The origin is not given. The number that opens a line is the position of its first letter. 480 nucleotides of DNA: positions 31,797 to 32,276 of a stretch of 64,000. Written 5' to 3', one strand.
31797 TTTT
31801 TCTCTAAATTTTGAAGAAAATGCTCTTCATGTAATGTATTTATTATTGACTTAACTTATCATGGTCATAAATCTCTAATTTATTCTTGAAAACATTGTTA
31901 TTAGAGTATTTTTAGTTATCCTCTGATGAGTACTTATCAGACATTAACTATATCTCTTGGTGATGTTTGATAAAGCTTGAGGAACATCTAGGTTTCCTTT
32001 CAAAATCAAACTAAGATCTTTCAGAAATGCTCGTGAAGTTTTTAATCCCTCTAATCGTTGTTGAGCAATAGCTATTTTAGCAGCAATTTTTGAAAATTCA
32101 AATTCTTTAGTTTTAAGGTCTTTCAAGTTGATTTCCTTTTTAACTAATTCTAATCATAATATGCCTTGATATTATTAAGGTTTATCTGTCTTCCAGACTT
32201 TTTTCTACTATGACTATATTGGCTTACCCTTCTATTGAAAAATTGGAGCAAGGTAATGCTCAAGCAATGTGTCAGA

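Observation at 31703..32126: Second VbhA-like antitoxin retained next to a decayed Fic toxin, in inverted orientation 28 kb from the intact pair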

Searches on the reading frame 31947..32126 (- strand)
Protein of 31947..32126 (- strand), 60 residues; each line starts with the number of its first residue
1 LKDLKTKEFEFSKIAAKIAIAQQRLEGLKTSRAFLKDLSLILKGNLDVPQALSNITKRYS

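Call 8: search_protein_families(library=pfam, proteins=[window:31947-32126:-], max_evalue=0.1)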
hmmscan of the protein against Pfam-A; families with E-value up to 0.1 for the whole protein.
seq(60 aa): 1 family
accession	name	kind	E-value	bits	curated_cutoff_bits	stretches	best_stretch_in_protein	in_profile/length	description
PF18495.6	VbhA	-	0.041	14.3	25.9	1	19-47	8-36/47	Antitoxin VbhA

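Call 9: search_protein_families(library=ncbifam, proteins=[window:31947-32126:-], max_evalue=0.1)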
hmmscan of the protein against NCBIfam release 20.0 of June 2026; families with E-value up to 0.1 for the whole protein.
seq(60 aa): 0 families

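Call 15: find_encoding_contigs(protein=window:31947-32126:-, flank=10000, max_places=10)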
Protein seq(60 aa) (60 aa): 4 contigs read that carry it; 3 places shown.
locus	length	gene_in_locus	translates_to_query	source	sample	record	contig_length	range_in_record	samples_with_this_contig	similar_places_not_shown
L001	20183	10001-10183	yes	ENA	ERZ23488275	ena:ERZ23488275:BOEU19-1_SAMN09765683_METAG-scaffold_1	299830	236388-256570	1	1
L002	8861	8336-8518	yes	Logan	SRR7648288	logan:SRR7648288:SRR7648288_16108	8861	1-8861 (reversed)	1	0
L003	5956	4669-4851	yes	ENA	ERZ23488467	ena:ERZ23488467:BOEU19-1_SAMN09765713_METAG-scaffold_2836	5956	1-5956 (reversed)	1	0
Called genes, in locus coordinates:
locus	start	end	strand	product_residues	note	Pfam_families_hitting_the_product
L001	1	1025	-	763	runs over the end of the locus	-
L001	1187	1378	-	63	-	-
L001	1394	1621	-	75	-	-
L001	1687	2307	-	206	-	PF08856:DUF1826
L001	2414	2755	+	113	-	PF03647:Tmemb_14 (weak)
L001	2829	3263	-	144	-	-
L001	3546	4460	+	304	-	PF01370:Epimerase, PF08338:DUF1731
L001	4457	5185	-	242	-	-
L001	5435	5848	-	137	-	-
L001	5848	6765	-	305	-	PF00924:MS_channel_2nd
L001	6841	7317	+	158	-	-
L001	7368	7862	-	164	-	-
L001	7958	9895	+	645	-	-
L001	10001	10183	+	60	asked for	-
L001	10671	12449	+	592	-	-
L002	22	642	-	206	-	PF08856:DUF1826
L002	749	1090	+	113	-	PF03647:Tmemb_14 (weak)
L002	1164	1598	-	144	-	-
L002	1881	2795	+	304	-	PF01370:Epimerase, PF08338:DUF1731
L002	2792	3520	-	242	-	-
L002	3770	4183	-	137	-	-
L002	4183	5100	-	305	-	PF00924:MS_channel_2nd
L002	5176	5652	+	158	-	-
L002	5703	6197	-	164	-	-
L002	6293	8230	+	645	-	-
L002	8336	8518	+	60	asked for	-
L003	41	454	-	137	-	-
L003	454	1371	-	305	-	PF00924:MS_channel_2nd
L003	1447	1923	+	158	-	-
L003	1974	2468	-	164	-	-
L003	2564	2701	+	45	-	-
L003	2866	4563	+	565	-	-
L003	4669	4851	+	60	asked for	-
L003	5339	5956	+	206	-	?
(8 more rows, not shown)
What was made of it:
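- The source is a metagenome-assembled scaffold (call 15).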

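Call 16: find_homologous_proteins(query=window:31947-32126:-, max_evalue=0.001)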
Query seq(60 aa) (60 aa): 2 proteins with E <= 0.001 among 2 candidates.
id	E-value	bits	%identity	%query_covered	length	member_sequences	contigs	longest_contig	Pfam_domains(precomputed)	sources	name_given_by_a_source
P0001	3.6e-28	112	98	100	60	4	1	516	-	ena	-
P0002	3.8e-24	100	85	100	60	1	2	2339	-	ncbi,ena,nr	ncbi:MAG: antitoxin VbhA family protein [Candidatus Caenarcaniphilales bacterium]|nr:antitoxin VbhA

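Call 19: find_encoding_contigs(protein=P0002, flank=10000)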
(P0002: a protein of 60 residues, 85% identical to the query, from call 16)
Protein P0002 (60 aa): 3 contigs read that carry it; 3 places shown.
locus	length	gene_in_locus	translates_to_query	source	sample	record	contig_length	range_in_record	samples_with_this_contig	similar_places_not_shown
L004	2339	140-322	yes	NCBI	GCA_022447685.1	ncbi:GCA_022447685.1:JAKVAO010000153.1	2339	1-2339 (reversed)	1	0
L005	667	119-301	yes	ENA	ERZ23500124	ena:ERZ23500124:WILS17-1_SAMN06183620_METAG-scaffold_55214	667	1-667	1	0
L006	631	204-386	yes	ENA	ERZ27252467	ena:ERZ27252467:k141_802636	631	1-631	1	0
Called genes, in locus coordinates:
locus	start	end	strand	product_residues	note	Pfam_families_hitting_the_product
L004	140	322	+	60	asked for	-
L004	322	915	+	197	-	PF02661:Fic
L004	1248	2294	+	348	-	PF12728:HTH_17 (faint), PF00589:Phage_integrase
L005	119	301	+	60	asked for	-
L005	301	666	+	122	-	?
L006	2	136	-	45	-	?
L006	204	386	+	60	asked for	-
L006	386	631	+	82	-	?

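Call 20: find_encoding_contigs(protein=P0001, flank=10000)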
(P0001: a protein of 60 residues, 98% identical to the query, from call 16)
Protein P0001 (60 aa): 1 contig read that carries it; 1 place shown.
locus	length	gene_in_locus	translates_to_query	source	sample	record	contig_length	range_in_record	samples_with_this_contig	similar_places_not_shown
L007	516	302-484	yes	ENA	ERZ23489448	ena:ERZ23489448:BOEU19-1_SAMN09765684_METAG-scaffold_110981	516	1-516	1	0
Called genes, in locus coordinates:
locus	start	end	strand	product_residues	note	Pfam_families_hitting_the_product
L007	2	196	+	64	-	?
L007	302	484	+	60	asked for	-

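Call 27: find_related_loci(query=window:31947-32126:-, collection=genome_contigs, flank=6000)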
Query seq(60 aa) (60 aa) in genome_contigs; peptide patterns used: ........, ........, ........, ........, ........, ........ (x = any residue, [..] = any of these).
598 stretches matched a pattern (row limit reached: there are more); 1 encode a relative of the query (tblastn E <= 1e-3); 1 distinct loci.
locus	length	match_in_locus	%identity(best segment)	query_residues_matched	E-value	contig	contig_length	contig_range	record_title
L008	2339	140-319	83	1-60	3e-32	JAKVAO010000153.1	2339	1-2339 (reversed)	MAG: Candidatus Caenarcanales bacterium isolate ALOHA_ZT_4 ZT-Caenarcaniphilales-1_153, whole genome shotgun sequence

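Call 28: find_related_loci(query=window:31947-32126:-, collection=metagenome_contigs, flank=6000)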
Query seq(60 aa) (60 aa) in metagenome_contigs; peptide patterns used: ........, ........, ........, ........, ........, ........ (x = any residue, [..] = any of these).
600 stretches matched a pattern (row limit reached: there are more); 1 encode a relative of the query (tblastn E <= 1e-3); 1 distinct loci.
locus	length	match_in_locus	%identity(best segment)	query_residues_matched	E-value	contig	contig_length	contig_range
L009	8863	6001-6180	90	1-60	4e-33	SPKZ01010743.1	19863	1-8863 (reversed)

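Call 33: search_solved_structures(query=L004:322-912:+, max_evalue=0.00001, show_alignments=1)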
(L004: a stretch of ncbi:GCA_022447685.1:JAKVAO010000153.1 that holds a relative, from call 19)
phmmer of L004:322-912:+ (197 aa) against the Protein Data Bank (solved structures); distinct sequences matched with E-value up to 0.00001: 29.
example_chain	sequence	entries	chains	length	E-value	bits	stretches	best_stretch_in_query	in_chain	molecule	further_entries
3zcb_A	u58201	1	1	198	3.2e-43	151.1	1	6-194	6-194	ADENOSINE MONOPHOSPHATE-PROTEIN TRANSFERASE VBHT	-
3shg_A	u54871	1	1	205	3.5e-43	151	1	6-194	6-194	VbhT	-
3zc7_A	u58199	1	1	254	6.8e-43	150.1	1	6-194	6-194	ADENOSINE MONOPHOSPHATE-PROTEIN TRANSFERASE VBHT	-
8wt0_A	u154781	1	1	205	1.8e-36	129.1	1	1-191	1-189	Cell filamentation protein Fic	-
5jff_A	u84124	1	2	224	1.5e-34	122.8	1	2-171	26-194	Probable adenosine monophosphate-protein transferase fic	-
5jfz_A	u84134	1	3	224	2.4e-34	122.2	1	2-171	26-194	Probable adenosine monophosphate-protein transferase fic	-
4nps_A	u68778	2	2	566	7.8e-18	68.3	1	9-183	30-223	Bartonella effector protein (Bep) substrate of VirB T4SS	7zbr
2vza_A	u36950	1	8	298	1.1e-17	67.8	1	7-177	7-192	CELL FILAMENTATION PROTEIN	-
5nh2_A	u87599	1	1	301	1.2e-17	67.8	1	7-177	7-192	Adenosine monophosphate-protein transferase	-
5eu0_A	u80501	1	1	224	1.3e-17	67.6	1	91-176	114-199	Bartonella effector protein (Bep) substrate of VirB T4SS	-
2jk8_A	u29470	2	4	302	1.4e-17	67.5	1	7-177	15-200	PUTATIVE CELL FILAMENTATION PROTEIN (BEPA PROTEIN) | CELL FILAMENTATION PROTEIN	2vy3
4lu4_A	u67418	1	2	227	2.5e-16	63.4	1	7-193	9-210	Putative cell filamentation protein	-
4n67_A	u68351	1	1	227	4.7e-16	62.5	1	7-193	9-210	Putative cell filamentation protein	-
5nv5_A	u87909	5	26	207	1.1e-14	58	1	14-178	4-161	Fic family protein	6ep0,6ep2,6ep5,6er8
4py3_A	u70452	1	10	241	2.4e-14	56.9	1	9-195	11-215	Bartonella effector protein (Bep) substrate of VirB T4SS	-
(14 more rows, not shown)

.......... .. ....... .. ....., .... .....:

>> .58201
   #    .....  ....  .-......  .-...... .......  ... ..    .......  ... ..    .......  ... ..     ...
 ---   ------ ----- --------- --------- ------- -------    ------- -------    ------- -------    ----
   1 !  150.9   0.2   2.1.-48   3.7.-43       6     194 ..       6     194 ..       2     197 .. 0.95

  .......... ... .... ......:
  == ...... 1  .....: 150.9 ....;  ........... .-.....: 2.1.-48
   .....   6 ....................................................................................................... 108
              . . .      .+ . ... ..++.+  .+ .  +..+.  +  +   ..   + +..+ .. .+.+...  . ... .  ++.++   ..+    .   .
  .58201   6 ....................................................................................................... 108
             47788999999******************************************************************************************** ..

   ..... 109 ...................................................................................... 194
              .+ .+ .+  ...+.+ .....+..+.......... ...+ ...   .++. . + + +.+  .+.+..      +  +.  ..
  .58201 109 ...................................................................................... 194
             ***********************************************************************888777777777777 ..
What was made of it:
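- The Fic ortholog matches VbhT (PDB 3ZCB, E 3e-43; call 33).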

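Call 34: search_solved_structures(query=window:31947-32126:-, max_evalue=1, show_alignments=3)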
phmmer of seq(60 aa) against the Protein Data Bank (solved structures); distinct sequences matched with E-value up to 1: 3.
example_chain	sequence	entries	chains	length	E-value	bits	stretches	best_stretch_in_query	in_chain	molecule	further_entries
3zc7_B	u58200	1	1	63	0.0052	20.3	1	4-58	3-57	ANTITOXIN VBHA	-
3shg_B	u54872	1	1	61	0.0052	20.3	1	5-58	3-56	VbhA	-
3zcb_B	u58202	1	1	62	0.06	17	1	5-58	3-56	ANTITOXIN VBHA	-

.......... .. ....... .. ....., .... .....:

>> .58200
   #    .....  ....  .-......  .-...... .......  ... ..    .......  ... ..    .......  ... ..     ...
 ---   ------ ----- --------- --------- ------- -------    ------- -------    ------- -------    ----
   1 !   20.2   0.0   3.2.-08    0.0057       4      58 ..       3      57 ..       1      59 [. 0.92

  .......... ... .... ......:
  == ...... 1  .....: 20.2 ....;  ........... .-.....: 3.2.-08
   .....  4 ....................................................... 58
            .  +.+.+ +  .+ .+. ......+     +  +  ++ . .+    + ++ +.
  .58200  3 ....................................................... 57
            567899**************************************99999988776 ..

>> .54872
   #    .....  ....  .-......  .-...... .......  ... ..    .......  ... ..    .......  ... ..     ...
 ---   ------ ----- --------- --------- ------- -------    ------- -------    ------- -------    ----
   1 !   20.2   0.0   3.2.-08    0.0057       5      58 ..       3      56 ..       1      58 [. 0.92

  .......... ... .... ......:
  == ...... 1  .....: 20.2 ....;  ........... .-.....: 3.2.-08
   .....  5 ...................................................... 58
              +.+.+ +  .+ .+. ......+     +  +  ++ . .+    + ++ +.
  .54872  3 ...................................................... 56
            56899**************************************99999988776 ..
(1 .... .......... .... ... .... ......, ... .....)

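Call 55: search_solved_structures(query=A4, max_evalue=1, show_alignments=1)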
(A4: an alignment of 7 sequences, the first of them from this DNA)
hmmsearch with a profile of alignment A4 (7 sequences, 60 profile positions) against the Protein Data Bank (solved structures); distinct sequences matched with E-value up to 1: 15.
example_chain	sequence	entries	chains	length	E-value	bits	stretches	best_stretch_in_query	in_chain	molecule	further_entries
3zc7_B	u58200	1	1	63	7.8e-05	25.5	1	6-55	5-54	ANTITOXIN VBHA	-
3shg_B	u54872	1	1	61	8.9e-05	25.4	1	6-55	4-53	VbhA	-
3zcb_B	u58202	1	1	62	0.0016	21.3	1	6-55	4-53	ANTITOXIN VBHA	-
6yfz_A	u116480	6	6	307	0.25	14.3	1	8-44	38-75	Dual specificity mitogen-activated protein kinase kinase 7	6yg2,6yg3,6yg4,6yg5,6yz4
6yg0_A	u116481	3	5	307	0.25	14.3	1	8-44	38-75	Dual specificity mitogen-activated protein kinase kinase 7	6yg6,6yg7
6ib0_A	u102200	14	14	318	0.26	14.3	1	8-44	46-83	Dual specificity mitogen-activated protein kinase kinase 7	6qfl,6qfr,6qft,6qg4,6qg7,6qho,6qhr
7ovj_A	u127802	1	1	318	0.26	14.3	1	8-44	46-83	Dual specificity mitogen-activated protein kinase kinase 7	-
2dyl_A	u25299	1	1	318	0.27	14.2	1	8-44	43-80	Dual specificity mitogen-activated protein kinase kinase 7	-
6ib2_A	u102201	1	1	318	0.27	14.2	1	8-44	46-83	Dual specificity mitogen-activated protein kinase kinase 7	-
5y90_A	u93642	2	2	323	0.27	14.2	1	8-44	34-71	Dual specificity mitogen-activated protein kinase kinase 7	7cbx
5y8u_A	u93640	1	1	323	0.27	14.2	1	8-44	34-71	Dual specificity mitogen-activated protein kinase kinase 7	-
5b2l_A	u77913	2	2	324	0.27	14.2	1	8-44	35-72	Dual specificity mitogen-activated protein kinase kinase 7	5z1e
5z1d_A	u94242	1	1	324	0.27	14.2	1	8-44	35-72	Dual specificity mitogen-activated protein kinase kinase 7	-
3wzu_A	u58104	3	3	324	0.27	14.2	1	8-44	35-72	Dual specificity mitogen-activated protein kinase kinase 7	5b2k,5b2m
6yg1_A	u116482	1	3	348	0.29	14.1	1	8-44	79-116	Dual specificity mitogen-activated protein kinase kinase 7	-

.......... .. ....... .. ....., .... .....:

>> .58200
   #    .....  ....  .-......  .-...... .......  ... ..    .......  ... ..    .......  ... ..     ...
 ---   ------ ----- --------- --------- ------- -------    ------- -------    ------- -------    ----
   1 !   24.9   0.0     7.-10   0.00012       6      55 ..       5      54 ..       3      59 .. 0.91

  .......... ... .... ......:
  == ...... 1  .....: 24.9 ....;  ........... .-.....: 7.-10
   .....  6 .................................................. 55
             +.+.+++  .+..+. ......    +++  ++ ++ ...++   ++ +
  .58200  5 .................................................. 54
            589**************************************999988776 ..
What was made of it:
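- Closest known: VbhA/VbhT of Bartonella schoenbuchensis plasmid pVbh. Same: The orphan aligns to VbhA over residues 4-58, with the inhibitory Glu-Gly conserved (calls 33, 34, 55).
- Checked: It aligns end to end with VbhA of PDB 3SHG/3ZC7 (E 5e-3 alone, 8e-5 as a profile; calls 34, 55).
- The antitoxin matches VbhA over its full length (calls 34, 55).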

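Call 64: search_protein_representatives(alignment_id=A5)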
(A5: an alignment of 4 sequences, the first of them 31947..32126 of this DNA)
Query: 4 sequences, 60 profile positions. Proteins with E-value up to 0.001 (for the whole library): 57; up to 1e-10: 3; up to 1e-30: 1. The best 57 are listed.
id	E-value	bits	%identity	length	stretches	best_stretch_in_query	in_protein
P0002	1.8e-33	130.2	-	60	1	1-60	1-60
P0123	1.9e-29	117.3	-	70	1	2-60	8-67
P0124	2.7e-20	88.0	-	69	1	2-60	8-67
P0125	1.5e-09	53.6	-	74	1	10-60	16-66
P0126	3.1e-09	52.6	-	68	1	2-60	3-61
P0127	3.7e-09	52.3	-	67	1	7-60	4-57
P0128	4.3e-09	52.1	-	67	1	15-58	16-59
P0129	5.7e-09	51.7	-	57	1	17-60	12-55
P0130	2.9e-08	49.4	-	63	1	15-59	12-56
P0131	8.6e-08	47.9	-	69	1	4-57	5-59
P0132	9.4e-08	47.8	-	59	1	14-60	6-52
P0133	1.0e-07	47.7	-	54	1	13-60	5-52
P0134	1.3e-06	44.1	-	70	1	7-59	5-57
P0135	2.2e-06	43.4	-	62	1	7-59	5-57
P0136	3.0e-06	43.0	-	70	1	7-58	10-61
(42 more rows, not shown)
